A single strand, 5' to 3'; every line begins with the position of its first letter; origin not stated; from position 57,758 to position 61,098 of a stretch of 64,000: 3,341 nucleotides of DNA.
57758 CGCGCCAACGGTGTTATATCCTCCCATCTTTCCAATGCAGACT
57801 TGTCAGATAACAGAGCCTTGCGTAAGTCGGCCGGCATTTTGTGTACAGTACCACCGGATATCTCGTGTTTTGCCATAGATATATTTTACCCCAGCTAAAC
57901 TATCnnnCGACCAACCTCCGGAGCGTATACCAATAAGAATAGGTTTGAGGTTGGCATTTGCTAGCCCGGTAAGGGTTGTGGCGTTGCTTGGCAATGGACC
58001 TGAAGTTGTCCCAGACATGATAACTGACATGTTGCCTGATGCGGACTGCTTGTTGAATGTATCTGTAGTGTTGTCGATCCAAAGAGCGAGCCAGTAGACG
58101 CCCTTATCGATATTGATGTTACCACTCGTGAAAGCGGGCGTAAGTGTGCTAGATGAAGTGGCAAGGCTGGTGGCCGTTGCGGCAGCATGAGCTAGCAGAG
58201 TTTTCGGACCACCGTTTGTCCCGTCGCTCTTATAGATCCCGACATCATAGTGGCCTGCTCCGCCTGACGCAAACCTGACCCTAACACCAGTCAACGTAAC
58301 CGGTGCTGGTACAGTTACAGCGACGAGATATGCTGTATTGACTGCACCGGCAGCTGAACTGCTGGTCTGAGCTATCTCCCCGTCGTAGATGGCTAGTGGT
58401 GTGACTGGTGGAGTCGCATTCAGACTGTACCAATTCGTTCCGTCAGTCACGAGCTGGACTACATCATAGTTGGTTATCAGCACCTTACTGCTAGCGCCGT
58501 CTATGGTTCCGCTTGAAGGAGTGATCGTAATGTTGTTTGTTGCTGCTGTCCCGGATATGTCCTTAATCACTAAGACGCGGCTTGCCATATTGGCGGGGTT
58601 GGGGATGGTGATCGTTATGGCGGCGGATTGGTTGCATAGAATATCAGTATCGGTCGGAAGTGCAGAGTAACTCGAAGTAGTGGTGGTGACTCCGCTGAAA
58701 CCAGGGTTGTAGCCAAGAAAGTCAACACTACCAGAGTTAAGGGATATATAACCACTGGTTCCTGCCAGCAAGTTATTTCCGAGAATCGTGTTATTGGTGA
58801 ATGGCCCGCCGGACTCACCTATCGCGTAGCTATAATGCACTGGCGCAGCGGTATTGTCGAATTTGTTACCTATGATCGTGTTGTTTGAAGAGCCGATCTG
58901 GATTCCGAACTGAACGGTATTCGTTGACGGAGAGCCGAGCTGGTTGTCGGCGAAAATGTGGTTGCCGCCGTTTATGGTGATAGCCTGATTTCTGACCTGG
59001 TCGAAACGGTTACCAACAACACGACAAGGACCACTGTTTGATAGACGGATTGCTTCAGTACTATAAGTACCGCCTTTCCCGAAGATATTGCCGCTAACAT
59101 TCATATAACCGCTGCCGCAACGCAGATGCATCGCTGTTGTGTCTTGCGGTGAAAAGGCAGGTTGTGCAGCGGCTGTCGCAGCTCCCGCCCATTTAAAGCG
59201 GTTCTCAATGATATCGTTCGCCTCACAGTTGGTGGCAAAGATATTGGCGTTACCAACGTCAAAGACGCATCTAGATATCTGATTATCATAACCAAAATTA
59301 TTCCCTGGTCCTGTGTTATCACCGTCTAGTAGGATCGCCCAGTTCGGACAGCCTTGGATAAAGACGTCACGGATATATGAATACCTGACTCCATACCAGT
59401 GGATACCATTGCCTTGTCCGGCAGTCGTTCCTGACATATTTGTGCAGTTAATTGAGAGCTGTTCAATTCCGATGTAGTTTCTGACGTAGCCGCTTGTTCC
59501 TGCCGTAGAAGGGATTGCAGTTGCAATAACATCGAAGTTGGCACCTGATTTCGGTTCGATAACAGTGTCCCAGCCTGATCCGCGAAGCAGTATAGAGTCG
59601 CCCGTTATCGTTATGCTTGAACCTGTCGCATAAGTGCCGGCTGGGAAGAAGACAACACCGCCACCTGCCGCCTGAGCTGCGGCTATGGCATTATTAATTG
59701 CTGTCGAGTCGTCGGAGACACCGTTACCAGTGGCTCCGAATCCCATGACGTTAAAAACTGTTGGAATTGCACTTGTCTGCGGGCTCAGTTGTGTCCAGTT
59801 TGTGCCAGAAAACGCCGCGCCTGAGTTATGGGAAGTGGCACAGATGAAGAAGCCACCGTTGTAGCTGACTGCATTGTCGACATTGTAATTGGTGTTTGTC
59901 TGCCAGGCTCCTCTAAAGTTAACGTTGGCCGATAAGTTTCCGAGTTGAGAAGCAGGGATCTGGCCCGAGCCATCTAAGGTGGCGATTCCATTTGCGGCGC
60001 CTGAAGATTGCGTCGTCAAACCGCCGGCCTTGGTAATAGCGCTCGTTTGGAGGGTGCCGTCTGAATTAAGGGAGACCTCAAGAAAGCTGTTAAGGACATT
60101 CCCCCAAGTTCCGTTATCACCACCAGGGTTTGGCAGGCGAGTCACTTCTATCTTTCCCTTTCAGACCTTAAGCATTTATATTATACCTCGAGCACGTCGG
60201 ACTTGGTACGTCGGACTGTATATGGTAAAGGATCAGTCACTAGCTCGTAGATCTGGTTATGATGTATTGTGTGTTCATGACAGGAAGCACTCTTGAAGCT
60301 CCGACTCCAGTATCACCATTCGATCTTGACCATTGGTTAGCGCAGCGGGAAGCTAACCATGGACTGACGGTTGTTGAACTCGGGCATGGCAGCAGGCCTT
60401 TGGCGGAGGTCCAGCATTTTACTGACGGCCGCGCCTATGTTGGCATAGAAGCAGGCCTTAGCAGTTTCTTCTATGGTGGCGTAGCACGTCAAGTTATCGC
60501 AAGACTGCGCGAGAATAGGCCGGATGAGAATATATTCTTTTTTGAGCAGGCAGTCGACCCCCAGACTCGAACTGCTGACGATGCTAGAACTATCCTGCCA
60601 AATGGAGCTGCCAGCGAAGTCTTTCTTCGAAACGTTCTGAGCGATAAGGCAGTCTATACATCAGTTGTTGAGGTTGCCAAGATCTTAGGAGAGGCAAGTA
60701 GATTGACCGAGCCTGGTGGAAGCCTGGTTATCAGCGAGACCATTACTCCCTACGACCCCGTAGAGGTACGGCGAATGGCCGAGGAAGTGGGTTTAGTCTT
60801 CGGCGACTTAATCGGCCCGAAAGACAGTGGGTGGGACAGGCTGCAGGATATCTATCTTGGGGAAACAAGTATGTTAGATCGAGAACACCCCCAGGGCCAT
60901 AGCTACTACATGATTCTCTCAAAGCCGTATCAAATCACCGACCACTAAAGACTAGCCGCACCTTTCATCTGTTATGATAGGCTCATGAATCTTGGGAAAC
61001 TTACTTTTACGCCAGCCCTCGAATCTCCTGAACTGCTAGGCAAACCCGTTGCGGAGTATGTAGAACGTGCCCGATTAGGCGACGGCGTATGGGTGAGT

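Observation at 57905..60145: Phage-tailspike-like beta-helix protein as a lone gene next to tRNA-Asn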

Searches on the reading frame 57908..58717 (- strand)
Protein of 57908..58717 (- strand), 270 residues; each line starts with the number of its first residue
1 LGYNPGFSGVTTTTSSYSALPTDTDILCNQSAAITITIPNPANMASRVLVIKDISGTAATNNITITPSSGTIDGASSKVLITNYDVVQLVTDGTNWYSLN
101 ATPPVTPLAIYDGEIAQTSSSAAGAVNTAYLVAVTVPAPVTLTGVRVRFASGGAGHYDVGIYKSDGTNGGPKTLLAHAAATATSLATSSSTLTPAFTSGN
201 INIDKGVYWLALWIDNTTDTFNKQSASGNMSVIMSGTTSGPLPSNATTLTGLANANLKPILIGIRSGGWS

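Call 28: search_protein_representatives(protein=window:57908-58717:-)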
Query: 270 residues. Proteins with E-value up to 0.001 (for the whole library): 7705; up to 1e-10: 371; up to 1e-30: 19. The best 150 are listed.
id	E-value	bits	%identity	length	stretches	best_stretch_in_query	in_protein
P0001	9.6e-164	559.5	100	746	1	1-270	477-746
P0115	4.7e-85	301.7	61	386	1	10-270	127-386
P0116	1.5e-79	283.7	57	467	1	5-270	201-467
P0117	1.2e-71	257.8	36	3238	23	23-111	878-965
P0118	4.9e-63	229.6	39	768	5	14-101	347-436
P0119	2.1e-43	165.3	52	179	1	98-270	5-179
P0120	9.1e-41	156.6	51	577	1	98-270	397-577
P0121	9.1e-41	156.6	53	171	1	107-269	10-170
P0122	1.7e-39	152.5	53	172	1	103-270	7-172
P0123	1.7e-36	142.7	34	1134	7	10-107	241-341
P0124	1.1e-34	136.8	51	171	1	105-268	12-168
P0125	1.9e-34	135.9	55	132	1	101-222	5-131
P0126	1.6e-33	132.9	50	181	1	101-270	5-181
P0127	3.7e-33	131.7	41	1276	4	10-98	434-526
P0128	3.9e-33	131.6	50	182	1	103-270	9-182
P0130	1.7e-32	129.6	50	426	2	10-99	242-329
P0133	1.0e-29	120.5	31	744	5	31-103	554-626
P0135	1.1e-28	117.1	45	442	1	104-270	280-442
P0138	4.8e-26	108.4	48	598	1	100-270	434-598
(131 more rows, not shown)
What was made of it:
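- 58418..58690 (-): C-terminal module A (aa 486-576), a 90-aa beta-sandwich of phage tail type. 7705 relatives, often in tandem repeats (call 28).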

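Call 43: search_protein_families(library=pfam, proteins=[P0117, P0118, P0123, P0127, P0130, P0133, P0119, P0135, P0115], max_evalue=0.01)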
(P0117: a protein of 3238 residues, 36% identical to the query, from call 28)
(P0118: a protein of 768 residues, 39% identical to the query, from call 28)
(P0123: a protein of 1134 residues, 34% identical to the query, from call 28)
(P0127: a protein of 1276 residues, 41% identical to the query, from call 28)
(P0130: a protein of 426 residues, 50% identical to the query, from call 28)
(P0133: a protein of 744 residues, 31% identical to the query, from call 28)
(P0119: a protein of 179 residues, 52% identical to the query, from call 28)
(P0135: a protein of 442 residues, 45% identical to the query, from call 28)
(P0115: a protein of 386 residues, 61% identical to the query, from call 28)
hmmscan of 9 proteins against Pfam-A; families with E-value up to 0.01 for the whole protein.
P0117 (3238 aa): 1 family
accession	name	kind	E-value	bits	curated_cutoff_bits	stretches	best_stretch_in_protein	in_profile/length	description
PF09765.14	FANCL_d1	-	0.0023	18.4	23.8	0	1758-1797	9-49/89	FANCL UBC-like domain 1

P0118 (768 aa): 1 family
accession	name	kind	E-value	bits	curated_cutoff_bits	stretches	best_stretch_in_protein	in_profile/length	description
PF21331.3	Isoamylase_C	-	5.3e-06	27.3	27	0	430-517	3-95/107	Isoamylase, C-terminal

P0123 (1134 aa): 1 family
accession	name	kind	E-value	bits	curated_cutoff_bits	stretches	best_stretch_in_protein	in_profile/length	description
PF00677.23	Lum_binding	-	0.00021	21.7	27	0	1048-1091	29-65/86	Lumazine binding domain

P0127 (1276 aa): 2 families
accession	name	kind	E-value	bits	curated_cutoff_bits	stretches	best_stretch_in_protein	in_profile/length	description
PF01391.23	Collagen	-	1.8e-25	88.9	27.2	7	531-590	1-58/60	Collagen triple helix repeat (20 copies)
PF07880.17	T4_gp9_10_N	-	2.7e-08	34.5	25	0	244-303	89-150/175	Bacteriophage T4 gp9/10-like protein, N-terminal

P0130 (426 aa): 0 families

P0133 (744 aa): 1 family
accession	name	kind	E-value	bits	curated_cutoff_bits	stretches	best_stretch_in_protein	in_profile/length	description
PF07880.17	T4_gp9_10_N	-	2.2e-21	77.2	25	4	539-611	73-148/175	Bacteriophage T4 gp9/10-like protein, N-terminal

P0119 (179 aa): 0 families

P0135 (442 aa): 0 families

P0115 (386 aa): 0 families
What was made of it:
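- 58418..58690 (-): Relatives hit Pfam T4_gp9_10_N (call 43).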

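Call 46: predict_structure(alignment_id=A2)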
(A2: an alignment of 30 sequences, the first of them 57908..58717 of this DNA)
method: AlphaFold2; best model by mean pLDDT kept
length: 270 residues; sequences in the alignment: 30
mean_pLDDT: 90.1   pTM: 0.73
mean pLDDT of the five models: 90.1, 90.0, 88.8, 88.4, 88.1
residues with pLDDT >= 90: 195; 70-90: 51; 50-70: 20; < 50: 4
segments of 3 or more residues with pLDDT < 50: 1-3
pLDDT, mean of each block of 10 residues (from residue 1): 61 95 92 94 87 79 93 92 83 89 82 69 92 95 96 97 96 98 97 97 96 97 82 96 98 93 87
secondary structure, 60 per line:
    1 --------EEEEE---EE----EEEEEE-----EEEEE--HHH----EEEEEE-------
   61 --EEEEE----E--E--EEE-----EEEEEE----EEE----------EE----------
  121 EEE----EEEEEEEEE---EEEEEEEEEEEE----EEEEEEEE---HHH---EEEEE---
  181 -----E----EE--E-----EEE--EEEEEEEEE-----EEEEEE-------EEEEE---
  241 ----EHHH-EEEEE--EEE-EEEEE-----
elements in order: E9-13 E23-28 E34-38 E48-53 E63-67 E78-80 E86-91 E96-98 E121-123 E128-136 E140-151 E156-163 E173-177 E201-203 E206-214 E220-225 E233-237 E250-254 E257-259 E261-265
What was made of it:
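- Checked: AlphaFold pLDDT is 90 (calls 28, 46).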

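Call 52: fold_search(model_id=the predicted structure, library=pdb)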
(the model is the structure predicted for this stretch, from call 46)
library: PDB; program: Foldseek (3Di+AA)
matches with E <= 10: 1080; with E <= 0.001: 9
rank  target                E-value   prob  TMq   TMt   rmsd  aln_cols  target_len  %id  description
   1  9jwb_Z                4.6e-09  1.00  0.48  0.63   4.6       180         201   20  Cyanophage A4 capsid asymmetric unit (released 2025-04-09)
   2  9f4b_FA               1.8e-06  1.00  0.27  0.13  18.0       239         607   14  Pre-assembled baseplate cup of Klebsiella phage KP1 variant vB_Kpn_Lilla1 (released 2025-05-14)
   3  24qj                  4.9e-05  1.00  0.28  0.16   2.5        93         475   27  Crystal structure of a tailspike depolymerase (Solidus_gp83) from Acinetobacter phage Solidus (released 2026-03-25)
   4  7rfo_A                8.8e-05  1.00  0.30  0.25  19.8       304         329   15  SeMet Tailspike protein 4 (TSP4) phage CBA120, residues 1-335, obtained in the presence of LiSO4 (released 2022-02-23)
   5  7rej_B                1.1e-04  1.00  0.30  0.32  13.5       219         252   18  Tailspike protein 4 (TSP4) from phage CBA120, residues 1-335, obtained in the presence of NaK-Tartrate (released 2022-02-23)
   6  8zdp_v                2.3e-04  1.00  0.42  0.16  11.2       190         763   12  Cryo-EM structure of Mycobacteriophage Douge Central fiber (gp20) (released 2025-06-25)
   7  8zdq_v                2.3e-04  1.00  0.42  0.14  11.2       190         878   12  Cryo-EM structure of Mycobacteriophage Douge complete baseplate (gp13, gp17, gp23, gp16, gp18 and gp20) (released 2025-06-25)
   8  1qex_A                3.1e-04  0.98  0.23  0.21  16.7       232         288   12  BACTERIOPHAGE T4 GENE PRODUCT 9 (GP9), THE TRIGGER OF TAIL CONTRACTION AND THE LONG TAIL FIBERS CONNECTOR (released 1999-10-05)
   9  3gbw                  6.9e-04  1.00  0.28  0.42   8.5       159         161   16  Crystal structure of the first PHR domain of the Mouse Myc-binding protein 2 (MYCBP-2) (released 2009-03-24)
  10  5iv5_AC               1.9e-03  0.96  0.26  0.12  17.2       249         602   14  Cryo-electron microscopy structure of the hexagonal pre-attachment T4 baseplate-tail tube complex (released 2016-05-18)
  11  9rkv_N                2.4e-03  0.63  0.21  0.11  23.3       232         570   10  Agrobacterium phage 7-7-1 tail fibers (released 2025-12-10)
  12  9euf_0                4.3e-03  0.99  0.32  0.10  17.1       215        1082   17  Cryo-EM structure of Staphylococcus aureus bacteriophage phi812 baseplate in the pre-contraction state - complete (released 2025-04-09)
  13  9euj_G                4.8e-03  1.00  0.40  0.15   5.7       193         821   15  Cryo-EM structure of Staphylococcus aureus bacteriophage phi812 baseplate in the post-contraction state - sheath initi (released 2025-04-09)
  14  3no8_A                6.6e-03  0.98  0.28  0.43   9.6       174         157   11  Crystal structure of the PHR domain from human BTBD2 Protein (released 2010-08-25)
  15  9eui_Q                1.0e-02  1.00  0.40  0.14   5.7       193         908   15  Cryo-EM structure of Staphylococcus aureus bacteriophage phi812 baseplate in the post-contraction state - complete (released 2025-04-09)
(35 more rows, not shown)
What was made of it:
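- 58418..58690 (-): Fold matches include the phage Solidus tailspike (93 columns, rmsd 2.5), CBA120 TSP4 and T4 gp9 (call 52).
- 57908..58417 (-): C-terminal module B (aa 577-746), a 170-aa beta-sandwich with no Pfam family. Weaker matches are PHR, CBM35 and CBM6 sandwiches (call 52).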

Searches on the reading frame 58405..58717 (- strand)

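Call 45: search_protein_families(library=pfam, proteins=[window:58405-58717:-], max_evalue=10)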
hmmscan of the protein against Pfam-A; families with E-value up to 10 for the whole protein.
window:58405-58717:- (104 aa): 2 families
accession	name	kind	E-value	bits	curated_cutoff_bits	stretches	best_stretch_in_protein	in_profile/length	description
PF07880.17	T4_gp9_10_N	-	0.0019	18.7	25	1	32-89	89-150/175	Bacteriophage T4 gp9/10-like protein, N-terminal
PF25692.1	Phage_depo_C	-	0.0042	17.9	25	1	18-97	10-90/90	Phage depolymerase C-terminal beta sandwich domain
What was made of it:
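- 58418..58690 (-): The module's own sub-threshold hits are T4_gp9_10_N (E 0.0019) and Phage_depo_C (E 0.0042) (call 45).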

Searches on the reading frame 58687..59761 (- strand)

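Call 54: find_related_loci(query=A3, collection=genome_contigs, flank=10000)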
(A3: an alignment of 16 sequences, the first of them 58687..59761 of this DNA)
Query A3 (358 aa) in genome_contigs; peptide patterns used: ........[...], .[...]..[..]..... (x = any residue, [..] = any of these).
70 stretches matched a pattern, but none encodes a relative of the query by tblastn (E <= 1e-3).
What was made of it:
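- A pattern scan of 185,579 GTDB species representatives found no family member (call 54). The gene is sporadic in cellular genomes (call 54). No family member was found in the GTDB representatives (call 54).
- Tried and rejected: The narrower alignment A3 found nothing in GTDB representatives (call 54).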

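Call 80: find_related_loci(query=A3, collection=viral_contigs, flank=8000)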
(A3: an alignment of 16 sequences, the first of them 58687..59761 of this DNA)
Query A3 (358 aa) in viral_contigs; peptide patterns used: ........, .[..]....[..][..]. (x = any residue, [..] = any of these).
53 stretches matched a pattern; 8 encode a relative of the query (tblastn E <= 1e-3); 8 distinct loci.
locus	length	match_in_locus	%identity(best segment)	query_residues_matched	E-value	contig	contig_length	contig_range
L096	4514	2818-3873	63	3-358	2e-151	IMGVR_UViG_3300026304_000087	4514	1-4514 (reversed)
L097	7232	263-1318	62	8-358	1e-146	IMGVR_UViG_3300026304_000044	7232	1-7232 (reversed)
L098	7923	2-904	63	59-353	5e-119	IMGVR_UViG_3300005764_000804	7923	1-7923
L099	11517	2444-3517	63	6-356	1e-138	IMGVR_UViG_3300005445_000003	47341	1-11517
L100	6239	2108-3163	41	3-353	6e-84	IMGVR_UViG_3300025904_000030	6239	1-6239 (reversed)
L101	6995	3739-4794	41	3-353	7e-84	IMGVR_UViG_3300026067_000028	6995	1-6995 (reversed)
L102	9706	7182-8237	41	3-353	3e-83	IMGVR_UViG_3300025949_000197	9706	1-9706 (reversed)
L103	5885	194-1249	41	3-353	3e-83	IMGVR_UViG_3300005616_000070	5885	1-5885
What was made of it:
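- On Phage tailspike / receptor-binding depolymerase: Eight IMG/VR contigs (call 80).
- Eight IMG/VR contigs carry relatives at 41-63% identity (call 80).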

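Call 83: search_protein_families(library=phrogs, proteins=[L099:20-2323:+, L099:3754-5349:+, L099:5361-5750:+, L099:5766-6122:+, L099:6280-6885:+, L099:7199-7822:+, L099:8131-8643:+, L099:8660-9091:+, L099:9136-9783:+], max_evalue=0.001)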
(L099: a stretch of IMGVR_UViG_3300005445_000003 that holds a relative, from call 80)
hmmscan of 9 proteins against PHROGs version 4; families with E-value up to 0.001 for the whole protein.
L099:20-2323:+ (767 aa): 19 families
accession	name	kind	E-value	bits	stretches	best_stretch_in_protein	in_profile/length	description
phrog_991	-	tail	1.8e-23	83.2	1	1-723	360-886/1966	tail length tape measure protein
phrog_1533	-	tail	5.2e-19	68.3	1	15-642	327-776/1688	tail length tape measure protein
phrog_167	-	tail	3.6e-16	59.1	1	4-701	348-1007/1555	tail length tape measure protein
phrog_5493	-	tail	2.9e-15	56.7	1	15-148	144-276/1102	tail length tape measure protein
phrog_4704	-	tail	1.1e-14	55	1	16-266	294-535/625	tail length tape measure protein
phrog_9696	-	tail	3.5e-14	52.5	1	11-152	151-291/1415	tail length tape measure protein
phrog_1293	-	tail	1.5e-13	50.5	1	18-410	266-643/1424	tail length tape measure protein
phrog_1272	-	tail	3.3e-13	49.3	1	14-658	336-784/1606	tail length tape measure protein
phrog_37649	-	tail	2.9e-11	42.3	1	4-148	520-664/2006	tail length tape measure protein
phrog_2723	-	tail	7.5e-11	41.7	2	3-158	238-404/1578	tail length tape measure protein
phrog_28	-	tail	6.9e-10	39.1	1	16-275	359-610/1228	tail length tape measure protein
phrog_38390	-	tail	3.6e-09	36.2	1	11-149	130-267/1029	tail length tape measure protein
phrog_5448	-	tail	1.2e-07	30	1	18-264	378-622/3103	tail length tape measure protein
phrog_23013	-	tail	1.9e-07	30.2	1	4-260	199-442/1379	tail length tape measure protein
phrog_10030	-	tail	2.2e-06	26.2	1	21-148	278-403/2105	tail length tape measure protein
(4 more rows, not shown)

L099:3754-5349:+ (531 aa): 0 families

L099:5361-5750:+ (129 aa): 5 families
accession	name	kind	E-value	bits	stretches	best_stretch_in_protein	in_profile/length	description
phrog_5417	-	unknown function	5.6e-16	59.7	1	9-125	36-152/156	-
phrog_4176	-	tail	2.6e-08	34.7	1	9-97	39-132/309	tail fiber protein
phrog_18500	-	unknown function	5.3e-08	34.3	1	23-127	78-181/187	-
phrog_1780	-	tail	2.3e-07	30.9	1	8-94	10-99/855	tail collar fiber protein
phrog_21822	-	unknown function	0.0004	21.1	1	7-127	92-204/330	-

L099:5766-6122:+ (118 aa): 0 families

L099:6280-6885:+ (201 aa): 0 families

L099:7199-7822:+ (207 aa): 0 families

L099:8131-8643:+ (170 aa): 0 families

L099:8660-9091:+ (143 aa): 0 families

L099:9136-9783:+ (215 aa): 0 families

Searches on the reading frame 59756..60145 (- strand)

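Call 45: search_protein_families(library=pfam, proteins=[window:59756-60145:-], max_evalue=10)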
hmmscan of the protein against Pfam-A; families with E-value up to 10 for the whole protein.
window:59756-60145:- (130 aa): 1 family
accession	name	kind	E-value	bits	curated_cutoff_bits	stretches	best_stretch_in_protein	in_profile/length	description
PF02839.19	CBM_5_12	-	1e-06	29.1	26.2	1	80-119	1-36/44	Carbohydrate-binding module family 5/12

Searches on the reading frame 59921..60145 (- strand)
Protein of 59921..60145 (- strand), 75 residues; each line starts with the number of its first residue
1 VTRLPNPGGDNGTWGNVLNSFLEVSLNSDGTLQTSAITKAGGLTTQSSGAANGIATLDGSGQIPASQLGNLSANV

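Call 79: find_homologous_proteins(query=window:59921-60145:-, max_evalue=0.01)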
Query window:59921-60145:-: no candidate shares three 5-residue words with the query. No homologue found.
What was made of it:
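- Tried and rejected: A homology search with the 75-aa N-terminus alone found no candidates (call 79).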

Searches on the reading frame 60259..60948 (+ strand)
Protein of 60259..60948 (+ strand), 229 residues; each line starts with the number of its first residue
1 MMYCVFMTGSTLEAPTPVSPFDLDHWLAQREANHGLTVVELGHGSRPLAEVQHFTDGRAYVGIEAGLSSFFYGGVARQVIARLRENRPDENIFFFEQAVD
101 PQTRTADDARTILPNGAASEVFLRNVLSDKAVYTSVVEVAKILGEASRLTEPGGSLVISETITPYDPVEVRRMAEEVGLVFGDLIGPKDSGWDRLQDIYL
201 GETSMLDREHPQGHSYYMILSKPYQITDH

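Call 3: search_protein_families(library=pfam, proteins=[window:60259-60948:+], max_evalue=0.01)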
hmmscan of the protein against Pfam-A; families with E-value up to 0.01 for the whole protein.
window:60259-60948:+ (229 aa): 0 families

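Call 65: search_protein_families(library=phrogs, proteins=[window:60259-60948:+], max_evalue=0.01)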
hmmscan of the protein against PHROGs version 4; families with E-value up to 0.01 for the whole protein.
window:60259-60948:+ (229 aa): 0 families

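Call 66: search_protein_families(library=ncbifam, proteins=[window:60259-60948:+], max_evalue=0.01)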
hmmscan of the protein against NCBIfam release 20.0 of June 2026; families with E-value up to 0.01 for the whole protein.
window:60259-60948:+ (229 aa): 0 families
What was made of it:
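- Checked: The 'methyltransferase-like' ORF 60259-60948 matches no Pfam, NCBIfam or PHROG family (calls 3, 65, 66).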
